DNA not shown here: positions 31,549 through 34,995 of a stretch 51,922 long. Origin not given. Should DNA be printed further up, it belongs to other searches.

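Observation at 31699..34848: NuoF/HydB-like subunit fused to a GltD/NfnB-like NADPH module within a HydABC-type [FeFe]-hydrogenase operon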

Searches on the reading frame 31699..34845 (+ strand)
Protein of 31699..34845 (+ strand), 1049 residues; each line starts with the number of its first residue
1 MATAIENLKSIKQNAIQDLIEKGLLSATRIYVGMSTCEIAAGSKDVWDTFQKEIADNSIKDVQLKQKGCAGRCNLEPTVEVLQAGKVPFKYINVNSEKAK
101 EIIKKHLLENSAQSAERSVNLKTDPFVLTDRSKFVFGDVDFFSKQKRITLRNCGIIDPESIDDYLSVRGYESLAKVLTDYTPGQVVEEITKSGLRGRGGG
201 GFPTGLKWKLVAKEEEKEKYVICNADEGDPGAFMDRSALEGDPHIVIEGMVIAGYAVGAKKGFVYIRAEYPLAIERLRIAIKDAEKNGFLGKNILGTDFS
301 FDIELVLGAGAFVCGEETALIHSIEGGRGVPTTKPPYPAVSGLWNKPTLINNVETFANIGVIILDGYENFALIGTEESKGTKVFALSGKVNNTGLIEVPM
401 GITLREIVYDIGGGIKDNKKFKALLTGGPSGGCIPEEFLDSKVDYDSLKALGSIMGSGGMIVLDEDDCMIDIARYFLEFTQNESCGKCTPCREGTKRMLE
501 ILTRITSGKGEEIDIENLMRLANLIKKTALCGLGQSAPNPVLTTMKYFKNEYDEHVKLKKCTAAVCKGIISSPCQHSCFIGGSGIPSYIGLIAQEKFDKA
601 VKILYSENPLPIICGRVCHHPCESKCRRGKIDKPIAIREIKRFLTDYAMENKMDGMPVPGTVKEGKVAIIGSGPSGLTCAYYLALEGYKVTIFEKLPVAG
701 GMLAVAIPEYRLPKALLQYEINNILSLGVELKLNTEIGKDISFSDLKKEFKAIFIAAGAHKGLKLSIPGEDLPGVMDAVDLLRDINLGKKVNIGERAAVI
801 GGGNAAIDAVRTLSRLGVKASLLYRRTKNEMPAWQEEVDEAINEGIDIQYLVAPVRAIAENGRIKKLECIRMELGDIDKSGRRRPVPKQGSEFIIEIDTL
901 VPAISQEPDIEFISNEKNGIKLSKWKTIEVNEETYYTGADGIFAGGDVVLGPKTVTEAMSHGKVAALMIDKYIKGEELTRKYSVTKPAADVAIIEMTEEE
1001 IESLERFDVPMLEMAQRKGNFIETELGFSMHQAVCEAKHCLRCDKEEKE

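Call 3: search_protein_families(library=pfam, proteins=[window:31699-34845:+], max_evalue=0.001)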
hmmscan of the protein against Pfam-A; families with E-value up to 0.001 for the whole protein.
window:31699-34845:+ (1049 aa): 16 families
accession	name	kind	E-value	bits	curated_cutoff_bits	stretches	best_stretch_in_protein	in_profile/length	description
PF01512.22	Complex1_51K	-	1.1e-47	162.1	31.2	1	189-359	1-148/150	Nuo51 FMN-binding domain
PF10589.14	NADH_4Fe-4S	-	9.1e-35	118.9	23.5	1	471-555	1-85/85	NADH-ubiquinone oxidoreductase-F iron-sulfur binding region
PF07992.20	Pyr_redox_2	-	8.1e-31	108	26.1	1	666-962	2-291/291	Pyridine nucleotide-disulphide oxidoreductase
PF14691.11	Fer4_20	-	1.4e-19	70.4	25.8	1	561-652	19-112/113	Dihydroprymidine dehydrogenase domain II, 4Fe-4S cluster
PF13738.12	Pyr_redox_3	-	9.3e-12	45.2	30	1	751-946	126-305/305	Pyridine nucleotide-disulphide oxidoreductase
PF13450.12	NAD_binding_8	-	6.5e-10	39.6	21.9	1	669-703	1-35/68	NAD(P)-binding Rossmann-like domain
PF00070.33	Pyr_redox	-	1.9e-08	35.2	22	0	666-697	1-32/82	Pyridine nucleotide-disulphide oxidoreductase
PF01266.30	DAO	-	1.2e-07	32.1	27.9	1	666-700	1-35/353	FAD dependent oxidoreductase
PF01946.23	Thi4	-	4.8e-07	29.7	26.2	1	664-701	17-56/235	Thi4 family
PF10531.15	SLBB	-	2.4e-06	27.7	27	1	383-432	1-53/55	SLBB domain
PF00890.30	FAD_binding_2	-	1.1e-05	25.3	20.4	1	667-706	2-41/414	FAD binding domain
PF12831.13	FAD_oxidored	-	0.00017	21.5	27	1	667-705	2-40/416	FAD dependent oxidoreductase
PF01494.25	FAD_binding_3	-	0.00021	21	22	0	666-696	3-33/349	FAD binding domain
PF03486.20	HI0933_like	-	0.00046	20.1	50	0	666-700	2-36/244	HI0933-like protein Rossmann domain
PF01262.27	AlaDh_PNT_C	-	0.00053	19.9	23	0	658-695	19-59/214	Alanine dehydrogenase/PNT, C-terminal domain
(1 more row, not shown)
